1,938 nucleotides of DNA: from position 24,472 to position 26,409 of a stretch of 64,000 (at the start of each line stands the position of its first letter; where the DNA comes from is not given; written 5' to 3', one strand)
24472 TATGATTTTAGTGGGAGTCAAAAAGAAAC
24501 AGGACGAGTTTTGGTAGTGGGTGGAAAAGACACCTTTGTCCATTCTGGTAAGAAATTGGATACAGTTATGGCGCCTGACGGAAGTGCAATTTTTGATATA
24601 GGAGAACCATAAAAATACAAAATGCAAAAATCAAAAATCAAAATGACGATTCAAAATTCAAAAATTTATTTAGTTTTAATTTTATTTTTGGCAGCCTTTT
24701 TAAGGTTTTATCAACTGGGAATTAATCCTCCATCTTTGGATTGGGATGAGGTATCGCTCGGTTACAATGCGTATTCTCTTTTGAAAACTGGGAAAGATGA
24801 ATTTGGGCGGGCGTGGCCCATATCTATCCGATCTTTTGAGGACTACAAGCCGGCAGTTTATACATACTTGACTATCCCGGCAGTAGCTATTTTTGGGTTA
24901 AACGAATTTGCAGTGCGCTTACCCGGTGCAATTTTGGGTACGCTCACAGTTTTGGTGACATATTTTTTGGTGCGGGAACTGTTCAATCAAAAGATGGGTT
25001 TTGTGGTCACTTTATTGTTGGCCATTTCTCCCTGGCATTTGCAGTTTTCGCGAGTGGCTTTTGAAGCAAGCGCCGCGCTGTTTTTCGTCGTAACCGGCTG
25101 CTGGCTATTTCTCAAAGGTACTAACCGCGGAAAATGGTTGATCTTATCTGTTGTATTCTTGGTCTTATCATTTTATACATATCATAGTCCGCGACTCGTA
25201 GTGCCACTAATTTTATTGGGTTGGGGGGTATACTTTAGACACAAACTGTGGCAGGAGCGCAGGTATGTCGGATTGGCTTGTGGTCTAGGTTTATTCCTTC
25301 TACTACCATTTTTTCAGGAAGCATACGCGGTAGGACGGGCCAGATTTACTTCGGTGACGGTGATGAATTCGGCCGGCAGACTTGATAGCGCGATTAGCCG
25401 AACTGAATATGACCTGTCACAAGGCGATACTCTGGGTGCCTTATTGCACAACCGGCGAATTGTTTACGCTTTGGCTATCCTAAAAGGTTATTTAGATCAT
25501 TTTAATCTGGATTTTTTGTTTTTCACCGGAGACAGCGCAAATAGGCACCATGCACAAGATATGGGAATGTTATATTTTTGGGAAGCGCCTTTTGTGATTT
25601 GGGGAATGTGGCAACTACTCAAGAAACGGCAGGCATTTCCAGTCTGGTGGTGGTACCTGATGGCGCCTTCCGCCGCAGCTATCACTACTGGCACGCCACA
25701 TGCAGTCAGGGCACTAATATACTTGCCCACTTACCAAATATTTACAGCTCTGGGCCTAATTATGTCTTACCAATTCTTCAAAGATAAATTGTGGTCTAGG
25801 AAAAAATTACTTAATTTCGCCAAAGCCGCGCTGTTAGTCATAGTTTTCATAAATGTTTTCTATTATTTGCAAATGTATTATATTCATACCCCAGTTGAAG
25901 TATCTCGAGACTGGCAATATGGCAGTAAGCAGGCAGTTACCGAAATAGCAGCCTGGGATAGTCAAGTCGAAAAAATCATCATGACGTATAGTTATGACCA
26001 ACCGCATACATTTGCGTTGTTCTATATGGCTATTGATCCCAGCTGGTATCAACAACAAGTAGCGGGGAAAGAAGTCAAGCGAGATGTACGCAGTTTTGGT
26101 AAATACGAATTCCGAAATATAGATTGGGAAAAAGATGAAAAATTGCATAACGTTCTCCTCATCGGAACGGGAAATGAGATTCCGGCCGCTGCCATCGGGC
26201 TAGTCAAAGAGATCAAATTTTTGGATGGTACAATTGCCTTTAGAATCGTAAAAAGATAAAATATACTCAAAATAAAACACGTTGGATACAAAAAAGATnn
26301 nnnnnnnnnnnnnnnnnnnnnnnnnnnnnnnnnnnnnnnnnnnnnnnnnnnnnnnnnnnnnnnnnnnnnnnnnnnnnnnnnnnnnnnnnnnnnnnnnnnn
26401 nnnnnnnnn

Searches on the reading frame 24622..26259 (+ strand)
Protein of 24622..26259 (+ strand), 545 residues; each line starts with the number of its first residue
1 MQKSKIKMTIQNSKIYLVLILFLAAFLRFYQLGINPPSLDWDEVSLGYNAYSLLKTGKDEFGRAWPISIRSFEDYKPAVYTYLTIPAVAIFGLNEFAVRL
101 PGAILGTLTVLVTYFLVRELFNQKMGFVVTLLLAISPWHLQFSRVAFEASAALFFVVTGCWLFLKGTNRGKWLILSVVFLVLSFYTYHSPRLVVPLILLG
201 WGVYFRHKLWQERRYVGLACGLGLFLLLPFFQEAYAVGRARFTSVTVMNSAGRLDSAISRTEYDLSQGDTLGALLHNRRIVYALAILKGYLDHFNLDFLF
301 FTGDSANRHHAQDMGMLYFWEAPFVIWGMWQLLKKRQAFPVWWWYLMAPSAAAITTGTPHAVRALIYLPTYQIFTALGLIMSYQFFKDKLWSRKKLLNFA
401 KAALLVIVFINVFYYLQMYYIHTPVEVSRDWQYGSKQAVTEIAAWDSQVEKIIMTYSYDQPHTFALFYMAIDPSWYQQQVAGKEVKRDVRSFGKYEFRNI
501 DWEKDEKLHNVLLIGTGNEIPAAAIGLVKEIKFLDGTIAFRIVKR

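Call 78: search_protein_families(library=pfam, proteins=[window:24622-26259:+], max_evalue=0.001)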
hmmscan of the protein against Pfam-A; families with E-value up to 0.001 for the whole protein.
window:24622-26259:+ (545 aa): 3 families
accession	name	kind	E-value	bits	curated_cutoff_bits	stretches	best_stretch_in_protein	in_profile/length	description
PF13231.12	PMT_2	-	2e-13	51.3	26.1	1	76-226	2-155/160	Dolichyl-phosphate-mannose-protein mannosyltransferase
PF02366.24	PMT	-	5.8e-09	36.3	22.7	1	19-212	2-203/245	Dolichyl-phosphate-mannose-protein mannosyltransferase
PF02516.20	STT3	-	7.9e-07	29.4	24.5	1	80-197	81-203/405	Oligosaccharyl transferase STT3, N-terminal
